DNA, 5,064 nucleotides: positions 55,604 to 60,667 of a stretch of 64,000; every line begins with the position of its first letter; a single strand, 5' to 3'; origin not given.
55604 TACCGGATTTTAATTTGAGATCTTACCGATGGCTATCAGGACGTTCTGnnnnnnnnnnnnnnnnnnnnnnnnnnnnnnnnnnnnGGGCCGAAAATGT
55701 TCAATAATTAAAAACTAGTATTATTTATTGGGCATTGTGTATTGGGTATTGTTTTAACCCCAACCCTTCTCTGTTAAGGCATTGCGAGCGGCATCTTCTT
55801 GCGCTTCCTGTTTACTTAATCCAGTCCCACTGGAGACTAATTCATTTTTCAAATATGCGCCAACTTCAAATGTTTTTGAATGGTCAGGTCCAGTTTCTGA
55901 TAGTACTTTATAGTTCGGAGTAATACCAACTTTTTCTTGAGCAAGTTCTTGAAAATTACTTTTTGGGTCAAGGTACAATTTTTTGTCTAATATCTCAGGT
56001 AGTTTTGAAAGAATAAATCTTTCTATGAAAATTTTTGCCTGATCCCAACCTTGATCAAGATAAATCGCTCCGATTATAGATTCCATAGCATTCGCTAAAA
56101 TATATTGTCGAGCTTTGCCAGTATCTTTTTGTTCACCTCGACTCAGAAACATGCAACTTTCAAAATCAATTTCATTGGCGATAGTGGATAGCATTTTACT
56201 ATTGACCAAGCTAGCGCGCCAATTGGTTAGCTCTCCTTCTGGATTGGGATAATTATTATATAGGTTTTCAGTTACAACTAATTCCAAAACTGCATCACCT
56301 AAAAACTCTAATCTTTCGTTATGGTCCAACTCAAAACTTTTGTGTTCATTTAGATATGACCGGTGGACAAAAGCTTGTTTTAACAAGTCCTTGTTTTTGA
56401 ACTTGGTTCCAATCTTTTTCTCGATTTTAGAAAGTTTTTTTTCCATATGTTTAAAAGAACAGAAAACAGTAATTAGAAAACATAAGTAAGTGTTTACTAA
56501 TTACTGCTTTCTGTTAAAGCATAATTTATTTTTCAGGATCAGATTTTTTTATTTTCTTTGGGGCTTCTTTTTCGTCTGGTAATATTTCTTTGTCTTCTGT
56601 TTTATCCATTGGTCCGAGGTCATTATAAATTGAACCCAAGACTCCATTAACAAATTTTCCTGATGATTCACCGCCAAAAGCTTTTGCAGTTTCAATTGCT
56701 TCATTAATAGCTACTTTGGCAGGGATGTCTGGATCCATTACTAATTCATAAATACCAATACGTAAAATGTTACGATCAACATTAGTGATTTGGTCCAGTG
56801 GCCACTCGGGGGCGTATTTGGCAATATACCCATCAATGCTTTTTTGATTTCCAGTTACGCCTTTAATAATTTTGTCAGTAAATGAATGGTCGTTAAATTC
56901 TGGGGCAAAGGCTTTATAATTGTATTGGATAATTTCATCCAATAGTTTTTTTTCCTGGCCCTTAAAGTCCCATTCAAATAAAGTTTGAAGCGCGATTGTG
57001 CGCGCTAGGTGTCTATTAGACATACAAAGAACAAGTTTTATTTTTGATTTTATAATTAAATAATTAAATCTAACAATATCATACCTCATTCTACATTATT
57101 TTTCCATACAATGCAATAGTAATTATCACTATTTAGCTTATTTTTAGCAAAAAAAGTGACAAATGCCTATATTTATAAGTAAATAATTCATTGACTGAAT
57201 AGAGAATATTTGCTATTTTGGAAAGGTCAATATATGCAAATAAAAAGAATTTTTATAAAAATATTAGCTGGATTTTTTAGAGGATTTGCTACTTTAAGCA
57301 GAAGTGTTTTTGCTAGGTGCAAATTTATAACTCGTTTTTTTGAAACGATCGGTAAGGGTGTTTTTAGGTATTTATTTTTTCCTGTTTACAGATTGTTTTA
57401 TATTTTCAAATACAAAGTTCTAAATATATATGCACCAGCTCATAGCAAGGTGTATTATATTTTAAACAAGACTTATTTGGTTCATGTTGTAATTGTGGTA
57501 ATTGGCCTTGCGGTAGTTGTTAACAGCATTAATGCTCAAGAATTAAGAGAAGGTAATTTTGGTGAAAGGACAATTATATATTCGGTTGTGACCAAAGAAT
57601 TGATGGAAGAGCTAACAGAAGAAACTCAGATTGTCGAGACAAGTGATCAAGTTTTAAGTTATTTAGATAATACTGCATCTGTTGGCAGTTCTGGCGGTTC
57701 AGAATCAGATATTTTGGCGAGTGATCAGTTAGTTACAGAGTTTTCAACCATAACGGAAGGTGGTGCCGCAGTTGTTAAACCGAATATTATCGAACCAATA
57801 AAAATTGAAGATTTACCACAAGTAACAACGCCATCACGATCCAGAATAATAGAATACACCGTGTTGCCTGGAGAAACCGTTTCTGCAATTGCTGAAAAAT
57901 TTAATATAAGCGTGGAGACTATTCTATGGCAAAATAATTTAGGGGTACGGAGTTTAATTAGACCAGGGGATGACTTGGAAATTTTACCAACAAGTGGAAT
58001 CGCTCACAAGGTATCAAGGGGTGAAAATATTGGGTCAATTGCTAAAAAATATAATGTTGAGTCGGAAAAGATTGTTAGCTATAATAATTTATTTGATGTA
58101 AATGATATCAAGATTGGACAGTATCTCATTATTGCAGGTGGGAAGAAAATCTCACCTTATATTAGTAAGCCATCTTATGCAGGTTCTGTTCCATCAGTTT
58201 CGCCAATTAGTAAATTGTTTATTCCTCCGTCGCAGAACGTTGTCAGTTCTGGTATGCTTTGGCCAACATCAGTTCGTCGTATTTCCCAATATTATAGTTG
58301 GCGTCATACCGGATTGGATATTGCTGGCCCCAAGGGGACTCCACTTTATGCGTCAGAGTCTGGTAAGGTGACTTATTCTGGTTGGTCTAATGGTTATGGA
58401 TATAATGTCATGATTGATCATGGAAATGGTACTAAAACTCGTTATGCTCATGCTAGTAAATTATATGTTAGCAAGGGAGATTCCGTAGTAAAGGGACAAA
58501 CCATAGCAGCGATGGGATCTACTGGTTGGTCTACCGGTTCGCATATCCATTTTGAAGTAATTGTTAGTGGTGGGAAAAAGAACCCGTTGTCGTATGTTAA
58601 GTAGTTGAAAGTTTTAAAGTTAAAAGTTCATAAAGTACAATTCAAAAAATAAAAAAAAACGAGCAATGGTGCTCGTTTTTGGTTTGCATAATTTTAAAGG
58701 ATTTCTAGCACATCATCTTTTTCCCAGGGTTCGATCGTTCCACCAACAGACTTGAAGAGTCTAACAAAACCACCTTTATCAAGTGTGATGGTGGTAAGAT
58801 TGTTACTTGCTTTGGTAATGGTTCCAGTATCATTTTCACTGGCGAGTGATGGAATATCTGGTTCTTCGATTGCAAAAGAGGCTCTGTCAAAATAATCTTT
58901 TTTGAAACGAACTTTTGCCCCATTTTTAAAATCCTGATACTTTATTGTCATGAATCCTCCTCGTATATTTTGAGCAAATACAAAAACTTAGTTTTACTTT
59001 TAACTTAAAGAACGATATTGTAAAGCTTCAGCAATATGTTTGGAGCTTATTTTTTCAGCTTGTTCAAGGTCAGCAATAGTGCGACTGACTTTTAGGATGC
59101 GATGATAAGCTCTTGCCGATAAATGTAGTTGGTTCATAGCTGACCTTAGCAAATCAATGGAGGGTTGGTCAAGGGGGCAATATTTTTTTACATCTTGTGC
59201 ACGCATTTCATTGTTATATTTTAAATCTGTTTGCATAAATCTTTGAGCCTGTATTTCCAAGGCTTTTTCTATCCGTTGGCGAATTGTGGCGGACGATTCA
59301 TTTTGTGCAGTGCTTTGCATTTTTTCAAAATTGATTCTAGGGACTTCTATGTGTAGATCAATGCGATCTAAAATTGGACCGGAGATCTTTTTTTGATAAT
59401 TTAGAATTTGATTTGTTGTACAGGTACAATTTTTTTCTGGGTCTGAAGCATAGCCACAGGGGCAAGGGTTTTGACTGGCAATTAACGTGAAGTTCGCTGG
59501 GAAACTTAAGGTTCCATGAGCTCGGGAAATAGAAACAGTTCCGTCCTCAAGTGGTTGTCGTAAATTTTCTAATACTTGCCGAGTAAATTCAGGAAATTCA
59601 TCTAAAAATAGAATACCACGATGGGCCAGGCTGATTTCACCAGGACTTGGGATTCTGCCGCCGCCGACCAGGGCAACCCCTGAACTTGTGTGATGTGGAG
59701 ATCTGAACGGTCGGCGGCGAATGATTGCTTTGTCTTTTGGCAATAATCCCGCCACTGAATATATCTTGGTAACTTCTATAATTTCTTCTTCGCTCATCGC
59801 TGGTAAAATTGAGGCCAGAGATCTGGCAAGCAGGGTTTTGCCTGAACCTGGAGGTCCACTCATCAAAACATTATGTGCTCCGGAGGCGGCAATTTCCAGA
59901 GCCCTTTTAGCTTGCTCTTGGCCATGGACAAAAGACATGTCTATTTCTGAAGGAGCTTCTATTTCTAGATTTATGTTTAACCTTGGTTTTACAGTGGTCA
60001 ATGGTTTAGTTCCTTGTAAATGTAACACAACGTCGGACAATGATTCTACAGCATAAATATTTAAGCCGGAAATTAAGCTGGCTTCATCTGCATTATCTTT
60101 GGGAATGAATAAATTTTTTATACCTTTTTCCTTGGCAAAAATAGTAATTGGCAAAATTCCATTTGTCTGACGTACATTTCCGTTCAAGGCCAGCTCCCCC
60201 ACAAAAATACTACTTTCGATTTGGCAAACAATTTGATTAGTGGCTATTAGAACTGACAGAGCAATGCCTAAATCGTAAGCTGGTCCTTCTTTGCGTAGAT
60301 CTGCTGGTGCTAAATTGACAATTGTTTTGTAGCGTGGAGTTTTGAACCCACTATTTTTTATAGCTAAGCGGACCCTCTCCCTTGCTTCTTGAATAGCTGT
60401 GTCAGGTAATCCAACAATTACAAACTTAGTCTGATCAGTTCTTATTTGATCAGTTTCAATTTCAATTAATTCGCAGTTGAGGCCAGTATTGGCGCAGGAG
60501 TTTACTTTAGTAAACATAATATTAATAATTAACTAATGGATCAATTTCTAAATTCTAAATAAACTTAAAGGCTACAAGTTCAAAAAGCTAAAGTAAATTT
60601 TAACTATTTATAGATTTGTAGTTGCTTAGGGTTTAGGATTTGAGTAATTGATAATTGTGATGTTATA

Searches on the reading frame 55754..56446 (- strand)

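Call 11: search_protein_families(library=pfam, proteins=[window:55754-56446:-], max_evalue=0.001)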
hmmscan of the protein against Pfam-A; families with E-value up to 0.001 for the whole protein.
window:55754-56446:- (230 aa): 4 families
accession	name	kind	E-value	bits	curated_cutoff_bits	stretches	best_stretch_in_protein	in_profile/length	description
PF14622.11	Ribonucleas_3_3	-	9.4e-42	142.6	35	1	18-148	1-127/128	Ribonuclease-III-like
PF00636.31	Ribonuclease_3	-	1.6e-24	87.1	27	1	44-133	1-102/102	Ribonuclease III domain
PF00035.32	dsrm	-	2.5e-14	54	23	1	161-225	1-64/66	Double-stranded RNA binding motif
PF22935.1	RM44_endonuclase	-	6.6e-08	33.1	27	1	10-128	11-139/139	Large ribosomal subunit protein mL44, endonuclease domain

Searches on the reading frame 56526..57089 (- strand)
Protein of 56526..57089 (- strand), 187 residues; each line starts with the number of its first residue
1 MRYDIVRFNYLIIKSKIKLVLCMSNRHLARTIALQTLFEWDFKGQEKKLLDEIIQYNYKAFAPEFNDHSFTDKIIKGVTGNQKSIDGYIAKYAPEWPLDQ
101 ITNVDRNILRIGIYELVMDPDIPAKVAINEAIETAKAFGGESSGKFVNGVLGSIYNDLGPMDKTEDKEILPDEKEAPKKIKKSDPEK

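Call 11: search_protein_families(library=pfam, proteins=[window:56526-57089:-], max_evalue=0.001)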
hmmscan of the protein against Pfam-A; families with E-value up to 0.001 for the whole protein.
window:56526-57089:- (187 aa): 1 family
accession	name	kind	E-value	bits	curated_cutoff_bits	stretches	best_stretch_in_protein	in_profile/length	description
PF01029.23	NusB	-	3.2e-36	125.1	23.1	1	29-155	3-132/133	NusB family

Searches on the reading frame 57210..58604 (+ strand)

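Call 11: search_protein_families(library=pfam, proteins=[window:57210-58604:+], max_evalue=0.001)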
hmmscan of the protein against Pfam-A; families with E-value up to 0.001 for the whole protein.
window:57210-58604:+ (464 aa): 5 families
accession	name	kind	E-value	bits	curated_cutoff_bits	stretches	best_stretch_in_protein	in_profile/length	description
PF01551.29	Peptidase_M23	-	2.8e-32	111.2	28.7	1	366-459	3-96/96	Peptidase family M23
PF01476.26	LysM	-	9.8e-19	67.5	20.9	2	216-257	1-41/43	LysM domain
PF23473.1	LysM3_LYK4_5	-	2.5e-09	37.5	29.3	0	215-247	4-36/48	LYK4/5 LysM3 domain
PF13518.12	HTH_28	-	0.00051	20.5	25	0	212-238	4-29/52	Helix-turn-helix domain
PF23577.1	LysM_RLK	-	0.00066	20.1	27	0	270-296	7-33/44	LysM domain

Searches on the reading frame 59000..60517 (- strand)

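Call 11: search_protein_families(library=pfam, proteins=[window:59000-60517:-], max_evalue=0.001)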
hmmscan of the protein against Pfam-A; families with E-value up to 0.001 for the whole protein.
window:59000-60517:- (505 aa): 12 families
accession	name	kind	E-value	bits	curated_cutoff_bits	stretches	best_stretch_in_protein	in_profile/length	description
PF01078.27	Mg_chelatase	-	1.3e-94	315.8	20.3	1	193-399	1-206/207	Magnesium chelatase, subunit ChlI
PF13541.12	ChlI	-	1.2e-40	138.6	27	1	25-142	5-121/121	Subunit ChlI of Mg-chelatase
PF13335.12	Mg_chelatase_C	-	7.3e-33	113.5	26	1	407-502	2-94/94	Magnesium chelatase, subunit ChlI C-terminal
PF07728.20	AAA_5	-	7e-10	39.5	22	1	216-353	1-125/139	AAA domain (dynein-related subfamily)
PF00493.29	MCM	-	2.2e-09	37.2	23.3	1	198-389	42-201/224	MCM P-loop domain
PF05362.19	Lon_C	-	2.2e-06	27.8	21.1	1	41-164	69-199/205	Lon protease (S16) C-terminal proteolytic domain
PF00158.32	Sigma54_activat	-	5.2e-06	26.7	20.2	0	291-347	85-139/168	Sigma-54 interaction domain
PF00004.35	AAA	-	6.3e-06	27.1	21.2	1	217-239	1-23/131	ATPase family associated with various cellular activities (AAA)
PF05496.18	RuvB_N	-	2.2e-05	24.7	27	0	199-238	11-57/159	Holliday junction DNA helicase RuvB P-loop domain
PF20720.3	nSTAND3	-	8e-05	22.8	27.2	1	204-263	8-66/155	Novel STAND NTPase 3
PF13191.12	AAA_16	-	0.0003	21.8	32.6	1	202-238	11-48/167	AAA ATPase domain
PF07724.20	AAA_2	-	0.0006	20.3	27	0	216-339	5-114/166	AAA domain (Cdc48 subfamily)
